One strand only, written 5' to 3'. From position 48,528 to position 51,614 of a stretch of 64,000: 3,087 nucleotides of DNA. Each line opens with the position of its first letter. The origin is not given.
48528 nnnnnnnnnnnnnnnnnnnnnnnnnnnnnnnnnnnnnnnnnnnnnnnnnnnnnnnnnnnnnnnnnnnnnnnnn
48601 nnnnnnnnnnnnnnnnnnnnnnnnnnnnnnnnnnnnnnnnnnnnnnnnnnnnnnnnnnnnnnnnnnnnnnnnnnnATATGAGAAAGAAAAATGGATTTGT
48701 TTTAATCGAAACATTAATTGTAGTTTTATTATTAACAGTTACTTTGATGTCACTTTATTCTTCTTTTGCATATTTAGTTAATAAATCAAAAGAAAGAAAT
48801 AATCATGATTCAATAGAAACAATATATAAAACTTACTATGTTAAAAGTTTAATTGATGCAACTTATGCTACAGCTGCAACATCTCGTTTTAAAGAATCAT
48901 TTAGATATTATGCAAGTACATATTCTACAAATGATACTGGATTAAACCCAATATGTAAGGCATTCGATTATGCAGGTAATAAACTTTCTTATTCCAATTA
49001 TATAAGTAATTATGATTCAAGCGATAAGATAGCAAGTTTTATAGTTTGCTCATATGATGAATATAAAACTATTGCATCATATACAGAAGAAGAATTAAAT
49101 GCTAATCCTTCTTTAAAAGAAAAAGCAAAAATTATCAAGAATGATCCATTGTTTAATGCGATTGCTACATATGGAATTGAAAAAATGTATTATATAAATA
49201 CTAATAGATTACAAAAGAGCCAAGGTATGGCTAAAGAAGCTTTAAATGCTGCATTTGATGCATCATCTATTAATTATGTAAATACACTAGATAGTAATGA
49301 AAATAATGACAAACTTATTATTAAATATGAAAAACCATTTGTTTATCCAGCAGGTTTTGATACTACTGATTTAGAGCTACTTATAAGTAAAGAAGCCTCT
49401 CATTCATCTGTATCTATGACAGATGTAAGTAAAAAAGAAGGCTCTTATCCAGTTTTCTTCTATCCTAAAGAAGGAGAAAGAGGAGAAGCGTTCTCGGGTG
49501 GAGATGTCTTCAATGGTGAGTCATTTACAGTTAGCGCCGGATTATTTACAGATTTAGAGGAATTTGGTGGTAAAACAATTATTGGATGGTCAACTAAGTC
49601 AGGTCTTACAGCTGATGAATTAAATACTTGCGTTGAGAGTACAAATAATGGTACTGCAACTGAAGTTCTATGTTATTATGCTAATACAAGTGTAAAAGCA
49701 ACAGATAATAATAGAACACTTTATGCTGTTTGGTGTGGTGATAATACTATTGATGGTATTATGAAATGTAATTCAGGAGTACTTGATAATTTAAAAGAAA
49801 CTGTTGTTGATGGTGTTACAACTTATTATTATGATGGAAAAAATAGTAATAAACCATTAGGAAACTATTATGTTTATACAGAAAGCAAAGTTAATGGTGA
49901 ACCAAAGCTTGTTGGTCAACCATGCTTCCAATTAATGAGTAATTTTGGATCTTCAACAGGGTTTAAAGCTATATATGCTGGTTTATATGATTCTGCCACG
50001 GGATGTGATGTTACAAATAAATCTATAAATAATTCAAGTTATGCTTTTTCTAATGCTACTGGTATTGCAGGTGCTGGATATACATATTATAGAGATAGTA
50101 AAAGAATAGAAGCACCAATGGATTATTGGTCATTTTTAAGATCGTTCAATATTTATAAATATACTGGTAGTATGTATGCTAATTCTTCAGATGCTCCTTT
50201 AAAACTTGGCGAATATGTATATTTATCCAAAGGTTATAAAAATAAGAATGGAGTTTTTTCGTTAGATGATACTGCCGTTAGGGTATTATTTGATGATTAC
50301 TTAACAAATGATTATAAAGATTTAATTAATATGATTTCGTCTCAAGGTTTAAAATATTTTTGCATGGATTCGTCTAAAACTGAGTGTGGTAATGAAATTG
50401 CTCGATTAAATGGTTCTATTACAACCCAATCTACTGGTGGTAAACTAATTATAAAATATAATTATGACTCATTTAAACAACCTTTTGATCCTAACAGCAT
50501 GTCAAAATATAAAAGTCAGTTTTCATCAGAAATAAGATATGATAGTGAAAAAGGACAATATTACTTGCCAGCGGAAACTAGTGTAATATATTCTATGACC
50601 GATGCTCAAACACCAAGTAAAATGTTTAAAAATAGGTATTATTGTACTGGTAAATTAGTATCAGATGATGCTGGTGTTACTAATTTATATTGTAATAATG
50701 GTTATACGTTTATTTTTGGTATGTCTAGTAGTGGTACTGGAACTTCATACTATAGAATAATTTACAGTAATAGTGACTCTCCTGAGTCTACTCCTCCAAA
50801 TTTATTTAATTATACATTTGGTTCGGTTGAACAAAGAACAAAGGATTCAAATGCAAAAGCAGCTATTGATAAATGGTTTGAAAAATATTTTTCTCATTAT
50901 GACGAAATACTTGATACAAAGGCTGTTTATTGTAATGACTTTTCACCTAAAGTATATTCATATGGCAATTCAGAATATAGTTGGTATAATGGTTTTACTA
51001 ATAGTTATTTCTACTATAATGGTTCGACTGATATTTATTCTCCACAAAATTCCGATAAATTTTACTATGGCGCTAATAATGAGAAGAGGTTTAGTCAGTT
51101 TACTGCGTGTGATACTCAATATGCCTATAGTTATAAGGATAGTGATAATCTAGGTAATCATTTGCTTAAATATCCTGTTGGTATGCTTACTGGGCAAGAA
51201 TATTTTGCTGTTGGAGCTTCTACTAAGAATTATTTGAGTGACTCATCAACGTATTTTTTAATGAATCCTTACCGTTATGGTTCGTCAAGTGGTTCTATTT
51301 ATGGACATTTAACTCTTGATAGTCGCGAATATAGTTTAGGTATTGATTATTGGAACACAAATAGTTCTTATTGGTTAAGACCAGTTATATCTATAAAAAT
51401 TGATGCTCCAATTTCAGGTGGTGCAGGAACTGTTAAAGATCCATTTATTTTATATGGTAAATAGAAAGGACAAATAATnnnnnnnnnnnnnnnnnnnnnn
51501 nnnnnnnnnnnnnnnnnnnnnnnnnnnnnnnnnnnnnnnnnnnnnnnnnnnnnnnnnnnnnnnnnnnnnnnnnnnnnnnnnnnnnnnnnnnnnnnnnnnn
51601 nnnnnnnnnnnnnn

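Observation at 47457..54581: Operon of three outsized prepilin-like proteins (387, 928 and 1027 aa): giant modular type IV pilins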

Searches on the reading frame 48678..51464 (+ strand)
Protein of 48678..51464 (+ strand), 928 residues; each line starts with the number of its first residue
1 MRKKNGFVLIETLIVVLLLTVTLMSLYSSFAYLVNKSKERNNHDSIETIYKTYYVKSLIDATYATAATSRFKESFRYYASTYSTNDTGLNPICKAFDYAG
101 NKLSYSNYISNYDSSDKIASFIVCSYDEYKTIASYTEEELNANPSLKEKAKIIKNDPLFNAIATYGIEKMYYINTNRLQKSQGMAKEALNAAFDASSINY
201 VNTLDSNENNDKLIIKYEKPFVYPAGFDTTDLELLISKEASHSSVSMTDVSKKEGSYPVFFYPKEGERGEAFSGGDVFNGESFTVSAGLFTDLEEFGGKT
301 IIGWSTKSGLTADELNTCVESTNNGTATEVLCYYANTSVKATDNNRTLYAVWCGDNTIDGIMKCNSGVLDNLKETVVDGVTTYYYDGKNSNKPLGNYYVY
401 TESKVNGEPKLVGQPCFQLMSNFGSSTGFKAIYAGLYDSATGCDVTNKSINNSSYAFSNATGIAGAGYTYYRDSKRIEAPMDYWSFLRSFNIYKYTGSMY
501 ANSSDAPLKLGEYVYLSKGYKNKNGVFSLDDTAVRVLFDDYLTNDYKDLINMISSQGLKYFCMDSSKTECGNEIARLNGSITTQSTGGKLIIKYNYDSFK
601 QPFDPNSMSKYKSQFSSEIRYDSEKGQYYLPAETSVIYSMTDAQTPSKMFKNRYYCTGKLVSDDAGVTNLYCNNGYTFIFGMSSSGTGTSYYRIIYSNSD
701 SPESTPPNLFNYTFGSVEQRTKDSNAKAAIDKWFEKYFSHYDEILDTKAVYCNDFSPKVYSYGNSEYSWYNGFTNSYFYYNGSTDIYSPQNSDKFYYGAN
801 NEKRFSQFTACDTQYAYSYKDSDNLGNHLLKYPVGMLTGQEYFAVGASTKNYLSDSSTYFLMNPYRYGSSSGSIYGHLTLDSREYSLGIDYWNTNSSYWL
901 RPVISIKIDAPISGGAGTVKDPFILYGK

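Call 4: search_protein_families(library=pfam, proteins=[window:48678-51464:+], max_evalue=0.1)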
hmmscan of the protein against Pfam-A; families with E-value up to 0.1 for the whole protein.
window:48678-51464:+ (928 aa): 1 family
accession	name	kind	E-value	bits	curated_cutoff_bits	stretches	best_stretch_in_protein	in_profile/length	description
PF07963.17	N_methyl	-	0.074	13.1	21.2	0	1-27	1-27/27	Prokaryotic N-terminal methylation motif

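Call 8: find_encoding_contigs(protein=window:48678-51464:+, flank=10000, max_places=6)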
Protein window:48678-51464:+ (928 aa): 3 contigs read that carry it; 2 places shown.
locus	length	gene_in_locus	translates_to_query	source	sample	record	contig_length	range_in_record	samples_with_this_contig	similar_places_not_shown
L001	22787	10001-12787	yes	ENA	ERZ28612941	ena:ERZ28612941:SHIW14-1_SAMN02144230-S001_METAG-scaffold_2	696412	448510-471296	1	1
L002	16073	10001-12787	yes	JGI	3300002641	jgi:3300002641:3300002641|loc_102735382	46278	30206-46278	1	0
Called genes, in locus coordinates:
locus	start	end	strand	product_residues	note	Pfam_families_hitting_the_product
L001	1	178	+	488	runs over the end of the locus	PF17767:NAPRTase_N, PF04095:NAPRTase (weak), PF17956:NAPRTase_C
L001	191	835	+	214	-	-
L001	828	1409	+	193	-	PF00293:NUDIX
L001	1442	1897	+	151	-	-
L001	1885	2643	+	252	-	PF04973:NMN_transporter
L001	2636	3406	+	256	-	PF02540:NAD_synthase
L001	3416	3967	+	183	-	PF01467:CTP_transf_like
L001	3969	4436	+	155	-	PF02464:CinA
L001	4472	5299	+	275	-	PF00293:NUDIX, PF19368:WHD_AraR (weak), PF21906:WHD_NrtR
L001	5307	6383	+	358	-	PF13793:Pribosyltran_N, PF00156:Pribosyltran, PF14572:Pribosyl_synth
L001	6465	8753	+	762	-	PF02190:LON_substr_bdg, PF13401:AAA_22 (faint), PF00004:AAA, PF07728:AAA_5, PF22667:Lon_lid, PF05362:Lon_C, PF13541:ChlI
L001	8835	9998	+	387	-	-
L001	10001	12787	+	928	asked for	-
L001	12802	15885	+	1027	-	PF03382:DUF285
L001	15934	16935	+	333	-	PF13180:PDZ_2, PF05362:Lon_C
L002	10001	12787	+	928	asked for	-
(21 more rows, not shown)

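Call 9: find_homologous_proteins(query=window:48678-51464:+)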
Query window:48678-51464:+ (928 aa): 15 proteins with E <= 0.001 among 8000 candidates.
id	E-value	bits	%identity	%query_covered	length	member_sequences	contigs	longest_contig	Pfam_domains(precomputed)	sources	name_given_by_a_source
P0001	0.0e+0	2096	100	100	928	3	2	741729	-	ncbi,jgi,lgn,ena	-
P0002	0.0e+0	1667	81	100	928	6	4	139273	-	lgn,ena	-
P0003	0.0e+0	1570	76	100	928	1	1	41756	-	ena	-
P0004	0.0e+0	1566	75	100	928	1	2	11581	-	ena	-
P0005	0.0e+0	1493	71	100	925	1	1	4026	-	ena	-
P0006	0.0e+0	1474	72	100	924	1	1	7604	-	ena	-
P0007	9.4e-81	290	31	100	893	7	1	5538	-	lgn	-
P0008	2.3e-78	283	30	100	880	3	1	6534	-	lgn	-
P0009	5.6e-67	245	29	100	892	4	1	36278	-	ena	-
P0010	1.5e-60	224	29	100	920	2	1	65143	-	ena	-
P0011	2.5e-60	223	30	100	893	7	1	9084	-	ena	-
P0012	3.5e-59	219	28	100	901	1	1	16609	-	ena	-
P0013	1.2e-56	211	29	100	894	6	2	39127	-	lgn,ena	-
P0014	1.4e-50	191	28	100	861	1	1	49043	-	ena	-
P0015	2.9e-7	47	30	23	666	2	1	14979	-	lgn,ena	-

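Call 10: find_encoding_contigs(protein=P0010, flank=10000, max_places=2)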
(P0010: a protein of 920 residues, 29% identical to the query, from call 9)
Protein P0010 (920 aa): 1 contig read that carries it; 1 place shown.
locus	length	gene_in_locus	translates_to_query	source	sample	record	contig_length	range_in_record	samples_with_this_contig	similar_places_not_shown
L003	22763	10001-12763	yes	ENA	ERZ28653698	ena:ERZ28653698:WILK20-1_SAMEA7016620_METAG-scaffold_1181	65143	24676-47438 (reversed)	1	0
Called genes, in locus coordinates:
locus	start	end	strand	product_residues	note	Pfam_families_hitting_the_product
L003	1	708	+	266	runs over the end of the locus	PF06182:ABC2_membrane_6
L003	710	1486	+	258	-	PF06182:ABC2_membrane_6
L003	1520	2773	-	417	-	PF01464:SLT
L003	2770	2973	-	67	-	-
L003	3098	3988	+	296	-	-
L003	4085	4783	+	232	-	PF03009:GDPD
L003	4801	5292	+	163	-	PF01782:RimM, PF24986:PRC_RimM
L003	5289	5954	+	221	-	PF01746:tRNA_m1G_MT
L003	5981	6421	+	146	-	-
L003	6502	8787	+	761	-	PF02190:LON_substr_bdg, PF13401:AAA_22 (faint), PF00004:AAA, PF07724:AAA_2 (faint), PF07728:AAA_5, PF22667:Lon_lid, PF05362:Lon_C, PF13541:ChlI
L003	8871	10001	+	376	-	-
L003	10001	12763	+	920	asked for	-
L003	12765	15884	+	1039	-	PF03382:DUF285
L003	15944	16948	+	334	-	PF13180:PDZ_2, PF05362:Lon_C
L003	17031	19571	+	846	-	PF01624:MutS_I, PF05192:MutS_III, PF05190:MutS_IV, PF00488:MutS_V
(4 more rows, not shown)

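Call 11: find_encoding_contigs(protein=P0014, flank=10000, max_places=2)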
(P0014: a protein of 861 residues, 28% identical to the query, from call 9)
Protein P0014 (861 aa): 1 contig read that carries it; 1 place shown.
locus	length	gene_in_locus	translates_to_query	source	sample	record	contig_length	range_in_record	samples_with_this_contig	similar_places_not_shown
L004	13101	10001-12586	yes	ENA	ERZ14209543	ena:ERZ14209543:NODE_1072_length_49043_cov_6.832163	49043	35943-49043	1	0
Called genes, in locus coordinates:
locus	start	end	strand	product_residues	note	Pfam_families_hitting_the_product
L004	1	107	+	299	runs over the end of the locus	-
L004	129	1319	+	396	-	PF03572:Peptidase_S41 (faint)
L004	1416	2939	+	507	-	PF09479:Flg_new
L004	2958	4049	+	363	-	-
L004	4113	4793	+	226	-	PF03009:GDPD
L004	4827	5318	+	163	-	PF01782:RimM, PF24986:PRC_RimM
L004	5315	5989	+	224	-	PF01746:tRNA_m1G_MT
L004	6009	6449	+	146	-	-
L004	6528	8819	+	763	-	PF02190:LON_substr_bdg, PF13401:AAA_22 (faint), PF00004:AAA, PF07728:AAA_5, PF22667:Lon_lid, PF05362:Lon_C, PF13541:ChlI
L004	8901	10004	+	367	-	-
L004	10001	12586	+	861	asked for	-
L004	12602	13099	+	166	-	?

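Call 12: find_encoding_contigs(protein=P0013, flank=10000, max_places=2)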
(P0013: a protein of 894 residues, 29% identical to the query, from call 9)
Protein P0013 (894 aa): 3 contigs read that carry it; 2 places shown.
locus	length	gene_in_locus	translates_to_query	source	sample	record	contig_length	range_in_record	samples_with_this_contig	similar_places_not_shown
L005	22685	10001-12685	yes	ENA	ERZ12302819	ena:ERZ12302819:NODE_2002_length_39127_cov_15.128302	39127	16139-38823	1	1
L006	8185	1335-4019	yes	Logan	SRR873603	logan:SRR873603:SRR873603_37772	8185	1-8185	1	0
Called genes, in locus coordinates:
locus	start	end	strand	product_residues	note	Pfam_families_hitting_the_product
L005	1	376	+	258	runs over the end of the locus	PF06182:ABC2_membrane_6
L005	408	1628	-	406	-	PF01464:SLT (weak)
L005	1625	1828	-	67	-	-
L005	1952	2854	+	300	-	-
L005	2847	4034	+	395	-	-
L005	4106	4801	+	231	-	PF03009:GDPD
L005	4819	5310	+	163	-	PF01782:RimM, PF05239:PRC (weak), PF24986:PRC_RimM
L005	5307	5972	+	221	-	PF01746:tRNA_m1G_MT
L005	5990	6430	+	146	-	-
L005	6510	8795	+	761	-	PF02190:LON_substr_bdg, PF00004:AAA, PF07728:AAA_5, PF13401:AAA_22 (faint), PF22667:Lon_lid, PF05362:Lon_C, PF13541:ChlI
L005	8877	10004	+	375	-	-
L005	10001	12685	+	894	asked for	-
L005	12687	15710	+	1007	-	PF03382:DUF285 (faint)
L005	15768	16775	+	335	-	PF13180:PDZ_2, PF05362:Lon_C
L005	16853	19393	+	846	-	PF01624:MutS_I, PF05192:MutS_III, PF05190:MutS_IV, PF00488:MutS_V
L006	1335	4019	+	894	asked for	-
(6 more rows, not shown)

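Call 20: find_related_loci(query=A1, collection=genome_contigs, flank=10000)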
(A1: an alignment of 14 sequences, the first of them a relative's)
Query A1 (928 aa) in genome_contigs; peptide patterns used: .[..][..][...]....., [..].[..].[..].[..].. (x = any residue, [..] = any of these).
45 stretches matched a pattern; 3 encode a relative of the query (tblastn E <= 1e-3); 3 distinct loci.
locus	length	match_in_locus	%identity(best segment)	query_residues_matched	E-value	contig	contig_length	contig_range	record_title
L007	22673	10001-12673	30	1-927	2e-77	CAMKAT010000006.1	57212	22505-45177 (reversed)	MAG: uncultured Bacillales bacterium isolate SRR12081297_bin.31_metaWRAP_v1.3_MAG genome assembly, contig: ERZ12289777.6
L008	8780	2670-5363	28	1-925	2e-70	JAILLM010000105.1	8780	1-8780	MAG: Bacilli bacterium isolate RUI228 k141_13624785_flag=1_multi=19.0000_len=8780, whole genome shotgun sequence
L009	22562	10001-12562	28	1-925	2e-66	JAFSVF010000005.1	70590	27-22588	MAG: Bacilli bacterium isolate RGIG3504 Goat_Rumen.Co__c391938, whole genome shotgun sequence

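Call 35: search_solved_structures(query=A1, max_evalue=1)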
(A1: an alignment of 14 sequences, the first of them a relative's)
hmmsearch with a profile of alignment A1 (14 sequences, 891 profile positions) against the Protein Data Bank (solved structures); distinct sequences matched with E-value up to 1: 0.

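Call 44: predict_structure(alignment_id=A1)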
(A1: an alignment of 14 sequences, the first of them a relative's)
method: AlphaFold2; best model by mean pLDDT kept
length: 928 residues; sequences in the alignment: 14
mean_pLDDT: 66.6   pTM: 0.49
mean pLDDT of the five models: 66.6, 66.5, 64.2, 63.4, 51.5
residues with pLDDT >= 90: 103; 70-90: 343; 50-70: 260; < 50: 222
segments of 3 or more residues with pLDDT < 50: 1-13, 15-42, 84-90, 113-118, 251-300, 305-312, 345-354, 365-370, 456-466, 757-810, 868-874, 884-886
pLDDT, mean of each block of 10 residues (from residue 1): 38 44 40 38 59 75 55 71 47 71 62 46 82 78 76 74 83 75 56 74 65 81 59 59 72 35 31 34 46 36 48 54 55 57 46 56 51 62 66 70 79 88 81 87 69 50 54 55 86 91 90 93 91 89 73 90 95 89 79 92 88 89 87 92 75 85 88 79 60 70 53 61 77 88 83 57 40 35 29 29 41 75 75 84 66 71 59 57 57 66 87 72 73
secondary structure, 60 per line:
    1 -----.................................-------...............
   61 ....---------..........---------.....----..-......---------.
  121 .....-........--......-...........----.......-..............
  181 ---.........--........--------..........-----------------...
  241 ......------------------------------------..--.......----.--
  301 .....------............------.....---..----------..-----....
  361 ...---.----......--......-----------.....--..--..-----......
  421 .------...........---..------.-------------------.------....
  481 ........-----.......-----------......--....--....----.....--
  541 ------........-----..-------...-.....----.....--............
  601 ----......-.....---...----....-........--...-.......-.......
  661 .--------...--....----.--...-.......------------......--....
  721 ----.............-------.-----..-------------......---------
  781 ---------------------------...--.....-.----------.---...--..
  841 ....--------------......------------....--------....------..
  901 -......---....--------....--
elements in order (helices of 4 or more, strands of 3 or more residues): H6-38 H46-64 H74-83 E93-97 H105-110 E120-125 H127-134 H137-142 H144-154 H159-165 E167-174 H175-180 H184-192 H195-202 E211-220 E238-246 H287-293 E301-305 H312-323 E330-334 H358-363 E372-377 E380-385 E397-401 E415-421 E428-438 E477-482 H483-488 E494-500 E512-517 E520-523 E526-529 E534-538 H547-554 E569-571 E573-577 E582-586 E589-600 H605-610 E612-616 E620-622 E627-630 E635-639 H646-652 E654-661 E670-672 E675-678 E690-696 H709-714 H725-737 H766-771 E834-836 H839-844 E859-864 E877-880 E889-892 E902-907 E911-914 E923-926

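Call 48: fold_search(model_id=the predicted structure, library=pdb)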
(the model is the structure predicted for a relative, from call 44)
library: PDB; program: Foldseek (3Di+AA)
matches with E <= 10: 326; with E <= 0.001: 0
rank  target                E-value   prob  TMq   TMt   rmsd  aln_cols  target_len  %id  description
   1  5tvf_E                2.7e-01  0.04  0.07  0.14  19.9       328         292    8  Crystal structure of Trypanosoma brucei AdoMetDC/prozyme heterodimer in complex with inhibitor CGP 40215 (released 2017-01-11)
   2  2dd9_C                4.1e-01  0.03  0.05  0.15  26.2       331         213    9  A mutant of GFP-like protein from Chiridius poppei (released 2007-01-23)
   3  9c4k_A                5.7e-01  0.03  0.06  0.06  22.9       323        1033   10  Yersinia entomophaga holotoxin complex in prepore conformation (released 2025-12-31)
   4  4kgf_A                6.7e-01  0.03  0.06  0.17  25.8       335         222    7  Crystal structure of near-infrared fluorescent protein with an extended stokes shift, ph 8.0 (released 2013-05-08)
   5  5tvm_F                6.7e-01  0.03  0.07  0.13  20.3       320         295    9  Crystal structure of Trypanosoma brucei AdoMetDC/prozyme heterodimer (released 2017-01-11)
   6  5ltq_G                1.0e+00  0.02  0.05  0.14  28.8       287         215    7  Structure of the Yellow Fluorescent Protein lanYFP from Branchiostoma lanceolatum at pH 7.5 (released 2016-12-07)
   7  4dj3_A                1.0e+00  0.02  0.05  0.11  22.1       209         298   12  Unwinding the Differences of the Mammalian PERIOD Clock Proteins from Crystal Structure to Cellular Function (released 2012-02-29)
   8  1msv_B                1.0e+00  0.01  0.04  0.08  23.1       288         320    8  The S68A S-adenosylmethionine decarboxylase proenzyme processing mutant. (released 2003-03-11)
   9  5ltq_J                1.1e+00  0.02  0.05  0.15  28.8       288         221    6  Structure of the Yellow Fluorescent Protein lanYFP from Branchiostoma lanceolatum at pH 7.5 (released 2016-12-07)
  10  5ltq_B                1.2e+00  0.02  0.05  0.15  28.7       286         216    7  Structure of the Yellow Fluorescent Protein lanYFP from Branchiostoma lanceolatum at pH 7.5 (released 2016-12-07)
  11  2dd7_A                1.2e+00  0.01  0.05  0.15  26.2       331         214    9  A GFP-like protein from marine copepod, Chiridius poppei (released 2007-01-23)
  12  6ap4_J                1.2e+00  0.01  0.05  0.08  23.2       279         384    6  Crystal structure of the DNA polymerase III subunit beta from Acinetobacter baumannii (released 2017-12-20)
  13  8y80_E                1.4e+00  0.05  0.04  0.06  14.2        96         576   16  Cryo-EM structure of the tetrameric SPARSA gRNA-ssDNA complex (released 2024-10-16)
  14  2ns9_B                1.4e+00  0.04  0.05  0.18  12.0       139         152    8  Crystal structure of protein APE2225 from Aeropyrum pernix K1, Pfam COXG (released 2006-11-14)
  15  3put_B                1.4e+00  0.03  0.05  0.16  12.9       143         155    8  Crystal Structure of the CERT START domain (mutant V151E) from Rhizobium etli at the resolution 1.8A, Northeast Struct (released 2010-12-22)
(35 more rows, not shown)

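Call 51: search_protein_families(library=ncbifam, proteins=[window:48678-51464:+], max_evalue=0.01)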
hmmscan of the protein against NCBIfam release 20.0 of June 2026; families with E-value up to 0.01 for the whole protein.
window:48678-51464:+ (928 aa): 1 family
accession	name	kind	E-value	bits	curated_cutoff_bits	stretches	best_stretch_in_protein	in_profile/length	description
NF040982.1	ComGD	equivalog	0.00027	21.4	70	1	4-97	1-94/139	competence type IV pilus minor pilin ComGD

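Call 73: find_encoding_contigs(protein=P0002, flank=10000, max_places=3)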
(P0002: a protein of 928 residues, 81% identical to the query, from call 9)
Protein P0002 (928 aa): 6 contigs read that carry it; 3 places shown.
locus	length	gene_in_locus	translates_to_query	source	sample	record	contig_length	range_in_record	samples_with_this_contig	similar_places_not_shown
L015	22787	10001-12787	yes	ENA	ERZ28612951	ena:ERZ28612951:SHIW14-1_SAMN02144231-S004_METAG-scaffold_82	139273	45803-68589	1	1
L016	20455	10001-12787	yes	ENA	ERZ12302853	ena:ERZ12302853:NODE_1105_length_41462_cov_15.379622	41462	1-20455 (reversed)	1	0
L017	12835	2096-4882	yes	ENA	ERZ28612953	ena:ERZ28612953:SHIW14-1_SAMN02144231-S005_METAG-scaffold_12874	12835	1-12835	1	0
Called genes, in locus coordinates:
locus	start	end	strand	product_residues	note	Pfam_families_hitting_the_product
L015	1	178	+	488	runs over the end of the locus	PF17767:NAPRTase_N, PF04095:NAPRTase (weak), PF17956:NAPRTase_C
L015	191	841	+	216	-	-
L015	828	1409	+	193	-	PF00293:NUDIX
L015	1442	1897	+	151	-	-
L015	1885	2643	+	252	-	PF04973:NMN_transporter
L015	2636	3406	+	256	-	PF02540:NAD_synthase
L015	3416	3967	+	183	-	PF01467:CTP_transf_like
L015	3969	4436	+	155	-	PF02464:CinA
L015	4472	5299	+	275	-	PF00293:NUDIX, PF19368:WHD_AraR (weak), PF21906:WHD_NrtR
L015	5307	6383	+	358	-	PF13793:Pribosyltran_N, PF00156:Pribosyltran, PF14572:Pribosyl_synth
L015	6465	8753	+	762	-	PF02190:LON_substr_bdg, PF13401:AAA_22 (faint), PF00004:AAA, PF07728:AAA_5, PF22667:Lon_lid, PF05362:Lon_C, PF13541:ChlI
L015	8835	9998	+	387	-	-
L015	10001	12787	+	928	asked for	-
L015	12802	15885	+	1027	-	PF03382:DUF285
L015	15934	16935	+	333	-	PF13180:PDZ_2, PF05362:Lon_C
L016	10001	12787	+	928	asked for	-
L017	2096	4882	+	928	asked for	-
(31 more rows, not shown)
